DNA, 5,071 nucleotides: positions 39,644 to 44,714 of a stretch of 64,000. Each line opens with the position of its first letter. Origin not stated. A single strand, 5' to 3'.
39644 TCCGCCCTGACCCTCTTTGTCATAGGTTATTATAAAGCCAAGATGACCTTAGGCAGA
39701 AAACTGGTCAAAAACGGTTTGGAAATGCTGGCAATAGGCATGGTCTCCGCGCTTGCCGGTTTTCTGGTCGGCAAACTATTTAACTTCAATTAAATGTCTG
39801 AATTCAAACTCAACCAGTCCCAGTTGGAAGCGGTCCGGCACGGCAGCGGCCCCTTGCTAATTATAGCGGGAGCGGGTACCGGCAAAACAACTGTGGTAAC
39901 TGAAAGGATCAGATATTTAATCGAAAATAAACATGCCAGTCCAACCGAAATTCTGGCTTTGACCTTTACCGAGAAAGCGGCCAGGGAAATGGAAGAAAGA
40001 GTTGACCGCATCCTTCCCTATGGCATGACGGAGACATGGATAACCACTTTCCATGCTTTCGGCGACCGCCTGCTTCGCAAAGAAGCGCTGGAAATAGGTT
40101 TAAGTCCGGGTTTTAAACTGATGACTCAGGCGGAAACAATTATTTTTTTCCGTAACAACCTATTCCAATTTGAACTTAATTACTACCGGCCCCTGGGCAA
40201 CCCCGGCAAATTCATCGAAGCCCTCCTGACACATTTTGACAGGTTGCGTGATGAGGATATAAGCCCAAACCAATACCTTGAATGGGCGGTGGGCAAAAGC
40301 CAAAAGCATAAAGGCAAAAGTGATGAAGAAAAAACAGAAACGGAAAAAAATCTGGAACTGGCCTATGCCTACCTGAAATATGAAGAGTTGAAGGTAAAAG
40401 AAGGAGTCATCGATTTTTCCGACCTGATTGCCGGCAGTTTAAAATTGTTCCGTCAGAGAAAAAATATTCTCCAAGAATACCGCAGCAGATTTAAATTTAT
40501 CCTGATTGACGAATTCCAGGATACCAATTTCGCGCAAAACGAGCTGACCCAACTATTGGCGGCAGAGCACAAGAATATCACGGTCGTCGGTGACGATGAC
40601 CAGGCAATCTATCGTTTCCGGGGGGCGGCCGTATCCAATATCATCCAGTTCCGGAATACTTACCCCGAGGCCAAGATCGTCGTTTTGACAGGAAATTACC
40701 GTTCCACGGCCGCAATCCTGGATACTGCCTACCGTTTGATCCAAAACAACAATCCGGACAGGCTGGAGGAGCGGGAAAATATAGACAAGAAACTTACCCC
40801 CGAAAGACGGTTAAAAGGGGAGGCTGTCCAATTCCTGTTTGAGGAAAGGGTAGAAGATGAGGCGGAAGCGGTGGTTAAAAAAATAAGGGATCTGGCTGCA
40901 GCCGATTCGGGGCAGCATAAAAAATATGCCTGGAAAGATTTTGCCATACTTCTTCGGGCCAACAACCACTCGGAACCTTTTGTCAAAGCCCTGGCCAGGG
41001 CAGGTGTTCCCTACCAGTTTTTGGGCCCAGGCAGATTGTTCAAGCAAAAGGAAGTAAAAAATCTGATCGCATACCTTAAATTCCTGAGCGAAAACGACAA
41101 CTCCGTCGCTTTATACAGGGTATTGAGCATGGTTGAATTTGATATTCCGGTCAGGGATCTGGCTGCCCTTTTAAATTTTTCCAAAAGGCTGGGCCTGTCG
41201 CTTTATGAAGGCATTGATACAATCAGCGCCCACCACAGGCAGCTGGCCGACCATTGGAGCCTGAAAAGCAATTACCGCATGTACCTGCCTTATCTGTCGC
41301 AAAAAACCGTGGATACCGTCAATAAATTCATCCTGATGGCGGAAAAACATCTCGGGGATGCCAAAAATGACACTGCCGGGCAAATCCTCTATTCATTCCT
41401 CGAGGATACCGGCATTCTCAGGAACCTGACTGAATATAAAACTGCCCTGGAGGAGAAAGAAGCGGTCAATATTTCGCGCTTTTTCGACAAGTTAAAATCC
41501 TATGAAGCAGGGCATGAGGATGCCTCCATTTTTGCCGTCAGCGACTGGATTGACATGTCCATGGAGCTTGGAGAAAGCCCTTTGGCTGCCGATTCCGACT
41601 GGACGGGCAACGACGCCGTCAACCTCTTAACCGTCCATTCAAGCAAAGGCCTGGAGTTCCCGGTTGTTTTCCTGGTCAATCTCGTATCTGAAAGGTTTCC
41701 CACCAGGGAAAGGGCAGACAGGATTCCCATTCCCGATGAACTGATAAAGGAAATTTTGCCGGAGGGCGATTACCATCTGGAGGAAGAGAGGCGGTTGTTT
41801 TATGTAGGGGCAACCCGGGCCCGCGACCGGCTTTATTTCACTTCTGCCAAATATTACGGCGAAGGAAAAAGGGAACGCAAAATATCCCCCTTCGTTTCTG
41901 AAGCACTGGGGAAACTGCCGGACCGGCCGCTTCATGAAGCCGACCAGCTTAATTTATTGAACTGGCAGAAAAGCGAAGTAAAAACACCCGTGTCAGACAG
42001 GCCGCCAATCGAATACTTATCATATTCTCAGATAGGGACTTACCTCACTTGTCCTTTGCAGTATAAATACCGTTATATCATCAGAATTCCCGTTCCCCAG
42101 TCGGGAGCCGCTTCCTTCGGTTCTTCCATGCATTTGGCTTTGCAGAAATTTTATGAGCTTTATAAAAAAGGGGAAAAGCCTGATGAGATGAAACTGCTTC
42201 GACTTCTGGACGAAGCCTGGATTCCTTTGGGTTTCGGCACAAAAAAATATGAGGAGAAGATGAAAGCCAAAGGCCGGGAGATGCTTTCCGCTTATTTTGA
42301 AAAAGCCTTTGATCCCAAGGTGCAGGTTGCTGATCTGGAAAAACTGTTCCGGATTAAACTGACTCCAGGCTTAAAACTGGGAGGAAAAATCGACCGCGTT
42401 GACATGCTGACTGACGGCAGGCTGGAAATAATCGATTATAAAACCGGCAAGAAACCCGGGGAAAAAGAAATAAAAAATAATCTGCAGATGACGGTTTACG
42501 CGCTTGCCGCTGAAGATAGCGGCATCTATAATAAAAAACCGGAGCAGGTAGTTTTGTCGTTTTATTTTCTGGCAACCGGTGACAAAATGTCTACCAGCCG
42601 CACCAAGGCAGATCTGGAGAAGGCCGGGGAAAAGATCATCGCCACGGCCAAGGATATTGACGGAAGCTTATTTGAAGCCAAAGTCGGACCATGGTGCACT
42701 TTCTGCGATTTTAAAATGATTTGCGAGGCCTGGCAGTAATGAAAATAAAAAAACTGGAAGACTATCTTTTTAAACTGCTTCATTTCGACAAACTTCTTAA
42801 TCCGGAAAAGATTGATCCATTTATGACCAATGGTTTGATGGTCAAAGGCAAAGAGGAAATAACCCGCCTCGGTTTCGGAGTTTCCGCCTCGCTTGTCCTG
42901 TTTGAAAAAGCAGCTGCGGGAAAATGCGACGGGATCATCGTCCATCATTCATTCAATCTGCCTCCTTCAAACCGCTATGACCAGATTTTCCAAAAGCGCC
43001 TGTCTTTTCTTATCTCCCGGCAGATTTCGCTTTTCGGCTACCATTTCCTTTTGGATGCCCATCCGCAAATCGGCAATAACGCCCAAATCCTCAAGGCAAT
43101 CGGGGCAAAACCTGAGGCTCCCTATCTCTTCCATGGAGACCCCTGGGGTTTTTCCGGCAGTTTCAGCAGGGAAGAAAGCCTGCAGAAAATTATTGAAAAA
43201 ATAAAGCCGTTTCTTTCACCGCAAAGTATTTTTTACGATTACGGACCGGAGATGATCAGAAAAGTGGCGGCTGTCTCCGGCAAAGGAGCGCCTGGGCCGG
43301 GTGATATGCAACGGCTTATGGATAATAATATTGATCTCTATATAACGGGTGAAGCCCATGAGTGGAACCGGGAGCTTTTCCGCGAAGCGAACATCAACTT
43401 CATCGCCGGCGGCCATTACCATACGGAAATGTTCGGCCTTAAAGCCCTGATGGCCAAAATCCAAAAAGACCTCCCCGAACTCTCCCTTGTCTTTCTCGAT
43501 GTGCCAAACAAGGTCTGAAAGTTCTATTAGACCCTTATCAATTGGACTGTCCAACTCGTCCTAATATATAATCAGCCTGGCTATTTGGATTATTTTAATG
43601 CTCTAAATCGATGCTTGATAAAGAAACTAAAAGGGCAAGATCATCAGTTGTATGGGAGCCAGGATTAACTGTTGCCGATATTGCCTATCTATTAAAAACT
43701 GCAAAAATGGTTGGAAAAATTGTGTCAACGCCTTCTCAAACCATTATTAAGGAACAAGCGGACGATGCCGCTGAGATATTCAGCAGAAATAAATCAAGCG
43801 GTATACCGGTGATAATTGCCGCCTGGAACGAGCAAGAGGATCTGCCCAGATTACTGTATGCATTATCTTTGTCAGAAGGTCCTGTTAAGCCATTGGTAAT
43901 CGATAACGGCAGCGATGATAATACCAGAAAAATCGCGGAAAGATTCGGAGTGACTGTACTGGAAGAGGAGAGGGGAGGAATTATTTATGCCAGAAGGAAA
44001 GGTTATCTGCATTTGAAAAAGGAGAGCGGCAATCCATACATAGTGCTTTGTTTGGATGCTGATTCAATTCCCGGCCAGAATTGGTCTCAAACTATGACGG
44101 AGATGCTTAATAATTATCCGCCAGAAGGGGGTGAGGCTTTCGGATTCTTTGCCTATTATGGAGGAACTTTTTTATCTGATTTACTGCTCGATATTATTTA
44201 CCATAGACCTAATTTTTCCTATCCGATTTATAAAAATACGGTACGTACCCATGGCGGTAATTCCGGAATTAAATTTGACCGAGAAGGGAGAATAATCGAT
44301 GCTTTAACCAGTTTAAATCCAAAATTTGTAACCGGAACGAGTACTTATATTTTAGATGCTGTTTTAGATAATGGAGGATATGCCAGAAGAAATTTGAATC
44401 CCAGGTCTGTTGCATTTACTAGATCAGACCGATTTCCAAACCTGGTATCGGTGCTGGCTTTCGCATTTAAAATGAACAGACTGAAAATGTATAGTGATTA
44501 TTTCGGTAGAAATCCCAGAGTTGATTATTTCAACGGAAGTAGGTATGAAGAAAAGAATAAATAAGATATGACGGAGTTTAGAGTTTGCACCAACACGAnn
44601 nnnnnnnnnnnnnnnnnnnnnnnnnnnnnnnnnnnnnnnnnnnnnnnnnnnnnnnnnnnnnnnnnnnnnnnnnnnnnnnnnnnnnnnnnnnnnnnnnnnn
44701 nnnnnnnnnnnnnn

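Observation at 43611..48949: Glycan/peptide-modification cluster that embeds a BKACE-family beta-keto-acid cleavage enzyme next to a NeuD-like acyltransferase and two FemAB-family genes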

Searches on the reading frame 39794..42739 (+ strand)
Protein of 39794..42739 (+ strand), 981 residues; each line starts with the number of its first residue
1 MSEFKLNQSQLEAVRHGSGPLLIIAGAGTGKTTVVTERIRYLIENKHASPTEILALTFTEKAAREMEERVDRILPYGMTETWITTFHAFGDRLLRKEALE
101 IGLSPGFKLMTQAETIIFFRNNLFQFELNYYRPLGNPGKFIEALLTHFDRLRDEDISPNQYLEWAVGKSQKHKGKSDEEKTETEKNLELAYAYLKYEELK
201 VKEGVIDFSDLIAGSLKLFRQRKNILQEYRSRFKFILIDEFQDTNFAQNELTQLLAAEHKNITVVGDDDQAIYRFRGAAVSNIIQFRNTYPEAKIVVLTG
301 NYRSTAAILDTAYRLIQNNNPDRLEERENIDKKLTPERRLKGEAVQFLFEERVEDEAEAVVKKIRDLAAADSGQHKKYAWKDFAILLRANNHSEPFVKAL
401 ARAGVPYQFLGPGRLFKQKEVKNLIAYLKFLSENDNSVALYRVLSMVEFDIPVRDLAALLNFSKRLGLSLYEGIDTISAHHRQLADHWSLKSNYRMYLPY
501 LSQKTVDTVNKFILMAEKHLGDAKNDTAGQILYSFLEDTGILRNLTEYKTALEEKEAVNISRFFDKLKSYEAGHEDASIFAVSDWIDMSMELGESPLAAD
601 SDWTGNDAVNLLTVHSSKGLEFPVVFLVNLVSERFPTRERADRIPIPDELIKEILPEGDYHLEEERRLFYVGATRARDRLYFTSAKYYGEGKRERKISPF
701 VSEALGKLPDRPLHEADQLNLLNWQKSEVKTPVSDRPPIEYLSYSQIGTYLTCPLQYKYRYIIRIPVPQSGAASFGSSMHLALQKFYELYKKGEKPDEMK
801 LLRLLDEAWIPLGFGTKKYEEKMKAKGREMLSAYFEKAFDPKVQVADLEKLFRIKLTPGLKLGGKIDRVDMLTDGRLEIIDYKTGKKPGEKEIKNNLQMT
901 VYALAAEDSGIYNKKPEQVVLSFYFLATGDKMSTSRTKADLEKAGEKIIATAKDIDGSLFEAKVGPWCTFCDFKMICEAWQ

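Call 4: search_protein_families(library=pfam, proteins=[window:39794-42739:+], max_evalue=0.01)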
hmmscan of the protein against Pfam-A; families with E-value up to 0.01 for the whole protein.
window:39794-42739:+ (981 aa): 13 families
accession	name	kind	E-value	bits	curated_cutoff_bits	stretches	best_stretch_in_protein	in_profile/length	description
PF00580.27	UvrD-helicase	-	2.4e-77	260.7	23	1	6-291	1-271/271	UvrD/REP helicase N-terminal domain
PF13361.12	UvrD_C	-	1.3e-55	189.7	25.6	1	296-686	1-349/350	UvrD-like helicase C-terminal domain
PF12705.13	PDDEXK_1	-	2.6e-42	145.9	22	1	742-978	2-247/247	PD-(D/E)XK nuclease superfamily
PF13245.12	AAA_19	-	8.7e-25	87.9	25.1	1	10-276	1-134/134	AAA domain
PF13538.12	UvrD_C_2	-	6.9e-12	45.5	27.4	2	659-682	28-51/52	UvrD-like helicase C-terminal domain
PF10926.14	DUF2800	-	3.9e-11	43.2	21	1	742-979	4-234/368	Protein of unknown function (DUF2800)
PF13604.12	AAA_30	-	1.8e-08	34.8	27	1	5-70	1-66/191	AAA domain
PF13086.12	AAA_11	-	1.6e-05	25.2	27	1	5-240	1-221/257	AAA domain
PF01443.25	Viral_helicase1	-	4.1e-05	23.9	21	0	611-682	179-226/228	Viral superfamily 1 RNA helicase core domain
PF13191.12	AAA_16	-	0.00018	22.5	32.6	1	8-102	13-92/167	AAA ATPase domain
PF13173.12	AAA_14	-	0.004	17.6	27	0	21-69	4-48/129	AAA domain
PF01930.23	Cas_Cas4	-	0.0085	16.6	22.7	0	863-977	53-158/160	Domain of unknown function DUF83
PF04851.21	ResIII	-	0.0092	16.3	22.5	0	11-74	16-77/164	Type III restriction enzyme, res subunit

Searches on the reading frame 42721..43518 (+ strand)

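Call 4: search_protein_families(library=pfam, proteins=[window:42721-43518:+], max_evalue=0.01)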
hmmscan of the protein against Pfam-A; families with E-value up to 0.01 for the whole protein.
window:42721-43518:+ (265 aa): 1 family
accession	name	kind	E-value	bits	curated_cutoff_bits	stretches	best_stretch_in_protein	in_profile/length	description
PF01784.24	DUF34_NIF3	-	5.5e-44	151.1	23.4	1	21-260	9-251/256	Duf34/NIF3 (NGG1p interacting factor 3)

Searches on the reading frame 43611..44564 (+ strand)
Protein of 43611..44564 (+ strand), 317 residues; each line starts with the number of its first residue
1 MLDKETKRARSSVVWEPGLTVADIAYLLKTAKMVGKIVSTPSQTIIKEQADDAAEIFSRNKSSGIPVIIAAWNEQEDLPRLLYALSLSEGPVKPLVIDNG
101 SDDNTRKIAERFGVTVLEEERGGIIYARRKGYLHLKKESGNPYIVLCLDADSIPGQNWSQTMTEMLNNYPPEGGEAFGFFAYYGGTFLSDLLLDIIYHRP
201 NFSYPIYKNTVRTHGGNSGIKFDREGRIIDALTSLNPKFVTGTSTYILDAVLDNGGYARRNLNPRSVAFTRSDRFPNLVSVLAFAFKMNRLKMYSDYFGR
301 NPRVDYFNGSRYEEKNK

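Call 3: search_protein_families(library=pfam, proteins=[window:43611-44564:+], max_evalue=0.01)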
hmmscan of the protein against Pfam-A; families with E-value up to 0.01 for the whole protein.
window:43611-44564:+ (317 aa): 1 family
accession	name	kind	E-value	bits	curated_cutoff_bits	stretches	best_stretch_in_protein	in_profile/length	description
PF00535.33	Glycos_transf_2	-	2.2e-14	54.2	23.3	1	67-172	2-109/168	Glycosyl transferase family 2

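Call 5: search_protein_families(library=ncbifam, proteins=[window:43611-44564:+], max_evalue=0.01)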
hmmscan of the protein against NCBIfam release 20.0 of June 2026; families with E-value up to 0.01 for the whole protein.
window:43611-44564:+ (317 aa): 6 families
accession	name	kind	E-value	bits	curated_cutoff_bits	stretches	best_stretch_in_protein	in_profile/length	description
TIGR04283.1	glyco_like_mftF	equivalog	2.6e-08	33.7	182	1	66-168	2-99/221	TIGR04283 family arsenosugar biosynthesis glycosyltransferase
NF038302.1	EPS_HpsE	equivalog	2.7e-06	26.6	300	1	66-173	4-118/307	hormogonium polysaccharide biosynthesis glycosyltransferase HpsE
TIGR03965.1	mycofact_glyco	equivalog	0.00021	20.3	280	1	61-166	72-179/467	mycofactocin biosynthesis glycosyltransferase MftF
TIGR03937.1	PgaC_IcaA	equivalog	0.00062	18.8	422.3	1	53-170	35-154/407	poly-beta-1,6-N-acetyl-D-glucosamine synthase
NF010496.0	PRK13915.1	equivalog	0.00066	18.9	262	1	46-120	14-92/307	glucosyl-3-phosphoglycerate synthase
TIGR04182.1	glyco_TIGR04182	equivalog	0.0011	18.5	325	1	66-155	3-86/293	S-layer glycoprotein N-glycosyltransferase AglJ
